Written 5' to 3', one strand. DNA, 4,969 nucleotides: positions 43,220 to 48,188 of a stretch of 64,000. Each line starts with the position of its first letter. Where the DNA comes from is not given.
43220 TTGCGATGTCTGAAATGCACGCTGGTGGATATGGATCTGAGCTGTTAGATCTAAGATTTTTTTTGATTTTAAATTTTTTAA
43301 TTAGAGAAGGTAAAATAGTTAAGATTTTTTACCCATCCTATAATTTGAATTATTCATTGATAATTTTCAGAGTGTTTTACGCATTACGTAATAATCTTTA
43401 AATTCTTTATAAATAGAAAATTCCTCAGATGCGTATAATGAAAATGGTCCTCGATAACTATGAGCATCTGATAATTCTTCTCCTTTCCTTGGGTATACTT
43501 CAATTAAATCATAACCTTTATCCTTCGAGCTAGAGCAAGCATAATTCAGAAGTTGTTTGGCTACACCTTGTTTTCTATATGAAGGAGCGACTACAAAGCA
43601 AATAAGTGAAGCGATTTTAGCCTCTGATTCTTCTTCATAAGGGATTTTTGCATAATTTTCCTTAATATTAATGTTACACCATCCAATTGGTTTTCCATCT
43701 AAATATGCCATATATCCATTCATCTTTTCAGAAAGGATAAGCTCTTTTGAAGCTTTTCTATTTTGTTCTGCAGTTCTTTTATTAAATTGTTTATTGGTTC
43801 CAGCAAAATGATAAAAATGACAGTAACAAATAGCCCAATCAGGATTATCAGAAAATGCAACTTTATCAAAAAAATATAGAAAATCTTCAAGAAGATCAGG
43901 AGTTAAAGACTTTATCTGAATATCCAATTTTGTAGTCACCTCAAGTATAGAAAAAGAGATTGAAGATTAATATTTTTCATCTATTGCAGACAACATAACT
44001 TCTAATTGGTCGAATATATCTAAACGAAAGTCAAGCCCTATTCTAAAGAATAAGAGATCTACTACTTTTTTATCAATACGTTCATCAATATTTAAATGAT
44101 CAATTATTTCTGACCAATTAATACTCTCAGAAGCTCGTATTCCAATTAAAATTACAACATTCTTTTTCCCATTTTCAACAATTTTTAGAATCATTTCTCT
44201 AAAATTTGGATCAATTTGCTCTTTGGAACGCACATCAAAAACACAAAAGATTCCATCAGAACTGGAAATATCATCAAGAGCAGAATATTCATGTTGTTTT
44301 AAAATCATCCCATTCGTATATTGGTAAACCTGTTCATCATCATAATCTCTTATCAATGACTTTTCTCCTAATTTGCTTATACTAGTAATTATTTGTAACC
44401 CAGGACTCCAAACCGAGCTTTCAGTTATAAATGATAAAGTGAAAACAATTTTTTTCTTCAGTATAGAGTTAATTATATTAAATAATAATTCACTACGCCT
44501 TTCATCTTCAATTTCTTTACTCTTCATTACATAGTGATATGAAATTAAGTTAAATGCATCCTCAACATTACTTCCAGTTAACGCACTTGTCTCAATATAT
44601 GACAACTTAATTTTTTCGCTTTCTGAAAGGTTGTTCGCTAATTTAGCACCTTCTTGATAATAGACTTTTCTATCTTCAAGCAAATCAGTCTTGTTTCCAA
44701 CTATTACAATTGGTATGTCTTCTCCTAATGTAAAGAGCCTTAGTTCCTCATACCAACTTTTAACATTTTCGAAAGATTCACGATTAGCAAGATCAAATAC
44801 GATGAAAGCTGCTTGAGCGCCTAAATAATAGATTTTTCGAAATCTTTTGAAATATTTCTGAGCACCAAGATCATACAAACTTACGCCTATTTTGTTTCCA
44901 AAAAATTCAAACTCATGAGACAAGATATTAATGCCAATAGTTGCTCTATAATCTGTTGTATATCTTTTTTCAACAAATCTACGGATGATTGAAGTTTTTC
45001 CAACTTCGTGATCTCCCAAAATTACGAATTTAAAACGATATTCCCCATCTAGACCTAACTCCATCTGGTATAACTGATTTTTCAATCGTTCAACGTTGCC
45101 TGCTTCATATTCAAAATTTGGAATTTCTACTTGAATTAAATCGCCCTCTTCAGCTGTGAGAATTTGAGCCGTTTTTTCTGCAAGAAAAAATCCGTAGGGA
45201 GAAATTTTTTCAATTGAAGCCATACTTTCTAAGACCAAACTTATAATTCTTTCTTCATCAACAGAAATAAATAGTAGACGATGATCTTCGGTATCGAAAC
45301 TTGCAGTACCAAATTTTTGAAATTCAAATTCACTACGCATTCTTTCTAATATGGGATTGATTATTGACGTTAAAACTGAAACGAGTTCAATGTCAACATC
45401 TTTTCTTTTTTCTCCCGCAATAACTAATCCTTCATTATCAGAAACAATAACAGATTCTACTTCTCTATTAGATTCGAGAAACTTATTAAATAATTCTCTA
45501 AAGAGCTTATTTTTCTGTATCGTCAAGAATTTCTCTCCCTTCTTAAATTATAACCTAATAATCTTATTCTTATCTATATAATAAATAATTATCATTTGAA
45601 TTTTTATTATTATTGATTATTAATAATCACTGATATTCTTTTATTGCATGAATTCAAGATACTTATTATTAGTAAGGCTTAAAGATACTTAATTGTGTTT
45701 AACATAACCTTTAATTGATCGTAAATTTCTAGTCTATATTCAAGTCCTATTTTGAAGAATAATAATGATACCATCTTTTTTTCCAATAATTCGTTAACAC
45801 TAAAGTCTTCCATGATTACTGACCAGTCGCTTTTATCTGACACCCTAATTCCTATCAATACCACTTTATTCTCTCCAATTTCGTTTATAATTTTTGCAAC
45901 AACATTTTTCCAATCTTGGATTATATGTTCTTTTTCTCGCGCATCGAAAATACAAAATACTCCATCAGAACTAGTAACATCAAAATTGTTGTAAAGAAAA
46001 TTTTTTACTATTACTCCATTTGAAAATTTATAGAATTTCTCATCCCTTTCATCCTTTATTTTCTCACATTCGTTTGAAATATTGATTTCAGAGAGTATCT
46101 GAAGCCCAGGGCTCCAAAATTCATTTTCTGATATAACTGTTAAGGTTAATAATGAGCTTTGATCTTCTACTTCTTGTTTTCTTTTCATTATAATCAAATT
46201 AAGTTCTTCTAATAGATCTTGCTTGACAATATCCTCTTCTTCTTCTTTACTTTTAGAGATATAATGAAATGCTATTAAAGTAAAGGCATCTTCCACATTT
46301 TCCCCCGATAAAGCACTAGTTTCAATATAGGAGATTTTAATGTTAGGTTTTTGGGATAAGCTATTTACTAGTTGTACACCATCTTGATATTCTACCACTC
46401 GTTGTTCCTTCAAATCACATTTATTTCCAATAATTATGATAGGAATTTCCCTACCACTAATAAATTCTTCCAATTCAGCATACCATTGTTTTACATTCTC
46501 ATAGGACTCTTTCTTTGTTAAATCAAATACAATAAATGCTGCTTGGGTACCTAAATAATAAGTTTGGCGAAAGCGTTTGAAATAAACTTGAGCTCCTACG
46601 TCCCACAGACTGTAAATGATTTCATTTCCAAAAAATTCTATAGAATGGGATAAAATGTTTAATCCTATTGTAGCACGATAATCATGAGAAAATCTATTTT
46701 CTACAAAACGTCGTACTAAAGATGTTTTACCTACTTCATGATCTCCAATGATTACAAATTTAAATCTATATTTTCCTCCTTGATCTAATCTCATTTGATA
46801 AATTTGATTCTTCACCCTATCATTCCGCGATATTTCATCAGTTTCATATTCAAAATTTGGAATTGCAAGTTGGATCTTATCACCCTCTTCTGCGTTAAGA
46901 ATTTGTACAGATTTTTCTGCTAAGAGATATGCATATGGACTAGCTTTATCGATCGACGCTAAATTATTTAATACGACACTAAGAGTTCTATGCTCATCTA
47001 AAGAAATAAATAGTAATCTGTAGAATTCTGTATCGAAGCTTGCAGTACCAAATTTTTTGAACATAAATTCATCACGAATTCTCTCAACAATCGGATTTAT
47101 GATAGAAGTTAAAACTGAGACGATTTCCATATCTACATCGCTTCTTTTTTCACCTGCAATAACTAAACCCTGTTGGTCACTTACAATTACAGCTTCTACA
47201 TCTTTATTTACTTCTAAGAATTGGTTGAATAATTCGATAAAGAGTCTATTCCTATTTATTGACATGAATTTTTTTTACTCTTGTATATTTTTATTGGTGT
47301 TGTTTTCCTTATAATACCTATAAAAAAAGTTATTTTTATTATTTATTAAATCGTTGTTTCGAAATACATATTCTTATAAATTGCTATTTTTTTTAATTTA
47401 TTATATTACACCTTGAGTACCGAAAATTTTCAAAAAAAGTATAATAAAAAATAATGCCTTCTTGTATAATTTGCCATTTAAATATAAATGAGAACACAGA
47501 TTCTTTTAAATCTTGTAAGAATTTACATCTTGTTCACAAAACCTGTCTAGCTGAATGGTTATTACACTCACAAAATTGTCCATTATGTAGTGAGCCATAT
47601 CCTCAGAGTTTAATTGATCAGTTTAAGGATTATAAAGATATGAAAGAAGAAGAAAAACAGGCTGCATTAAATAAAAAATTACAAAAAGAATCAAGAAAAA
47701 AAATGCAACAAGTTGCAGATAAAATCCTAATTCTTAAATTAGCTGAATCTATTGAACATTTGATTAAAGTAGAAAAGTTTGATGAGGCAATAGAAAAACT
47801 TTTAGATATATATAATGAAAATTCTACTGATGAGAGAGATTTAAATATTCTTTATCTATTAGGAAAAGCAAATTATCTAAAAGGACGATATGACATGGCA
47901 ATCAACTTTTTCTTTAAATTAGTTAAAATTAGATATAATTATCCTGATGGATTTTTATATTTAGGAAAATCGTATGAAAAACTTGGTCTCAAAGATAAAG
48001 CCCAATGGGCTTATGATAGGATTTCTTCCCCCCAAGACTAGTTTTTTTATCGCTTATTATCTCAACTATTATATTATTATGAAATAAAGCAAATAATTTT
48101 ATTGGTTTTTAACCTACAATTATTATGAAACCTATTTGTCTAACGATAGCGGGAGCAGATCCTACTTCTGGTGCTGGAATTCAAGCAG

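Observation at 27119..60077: Four otherwise intact reading frames are each interrupted by a single in-frame TAG, never by TAA or TGA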

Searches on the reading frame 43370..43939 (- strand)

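Call 40: search_protein_families(library=pfam, proteins=[window:43370-43939:-], max_evalue=0.001)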
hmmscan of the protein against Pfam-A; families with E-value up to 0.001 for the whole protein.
window:43370-43939:- (190 aa): 5 families
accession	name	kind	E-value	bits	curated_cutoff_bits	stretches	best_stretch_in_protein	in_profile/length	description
PF00583.31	Acetyltransf_1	-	3.5e-11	43.9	20.7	1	68-148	28-98/116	Acetyltransferase (GNAT) family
PF13508.13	Acetyltransf_7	-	9.3e-09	36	27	1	76-148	6-67/84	Acetyltransferase (GNAT) domain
PF13673.13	Acetyltransf_10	-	4.2e-05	24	23.6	1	61-145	19-87/128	Acetyltransferase (GNAT) domain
PF17013.11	Acetyltransf_15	-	0.00025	20.9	35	1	61-139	24-102/210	Putative acetyl-transferase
PF14542.12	Acetyltransf_CG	-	0.00084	19.9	30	0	94-145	10-60/80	GCN5-related N-acetyl-transferase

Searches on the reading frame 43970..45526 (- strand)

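Call 40: search_protein_families(library=pfam, proteins=[window:43970-45526:-], max_evalue=0.001)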
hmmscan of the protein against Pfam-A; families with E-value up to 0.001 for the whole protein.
window:43970-45526:- (519 aa): 5 families
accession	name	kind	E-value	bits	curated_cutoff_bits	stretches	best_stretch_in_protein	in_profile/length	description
PF00071.28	Ras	-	7e-44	149.7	21.6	1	166-328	1-156/162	Ras family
PF08477.19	Roc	-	1.8e-27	96.4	27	1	166-281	1-119/119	Ras of Complex, Roc, domain of DAPkinase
PF00025.27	Arf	-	7.8e-15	55.2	22.3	1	163-329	13-171/174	ADP-ribosylation factor family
PF00009.33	GTP_EFTU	-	0.00021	21.4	26.5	0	197-328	53-182/188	Elongation factor Tu GTP binding domain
PF03259.23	Robl_LC7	-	0.00049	20.2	23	1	15-95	7-87/91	Roadblock/LC7 domain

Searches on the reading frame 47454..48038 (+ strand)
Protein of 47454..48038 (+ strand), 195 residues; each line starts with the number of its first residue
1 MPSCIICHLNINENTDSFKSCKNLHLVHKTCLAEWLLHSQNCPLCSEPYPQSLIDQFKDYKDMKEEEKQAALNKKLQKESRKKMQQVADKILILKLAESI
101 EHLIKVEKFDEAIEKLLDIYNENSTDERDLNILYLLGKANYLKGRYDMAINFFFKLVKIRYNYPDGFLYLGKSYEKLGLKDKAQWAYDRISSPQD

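Call 40: search_protein_families(library=pfam, proteins=[window:47454-48038:+], max_evalue=0.001)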
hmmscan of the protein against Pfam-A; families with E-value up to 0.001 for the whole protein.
window:47454-48038:+ (195 aa): 5 families
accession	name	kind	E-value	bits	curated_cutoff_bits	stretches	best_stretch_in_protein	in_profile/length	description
PF13639.12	zf-RING_2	-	3.3e-07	30.9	27.3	1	3-45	2-43/44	Ring finger domain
PF13414.12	TPR_11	-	1.7e-05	24.9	26.8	1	137-178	1-42/42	TPR repeat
PF00515.34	TPR_1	-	5.6e-05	23.2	27.8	0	132-157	3-28/34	Tetratricopeptide repeat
PF07719.23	TPR_2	-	0.0001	22.6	27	0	132-153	3-24/34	Tetratricopeptide repeat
PF13424.12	TPR_12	-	0.00075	20.1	30.1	0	111-153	24-68/77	Tetratricopeptide repeat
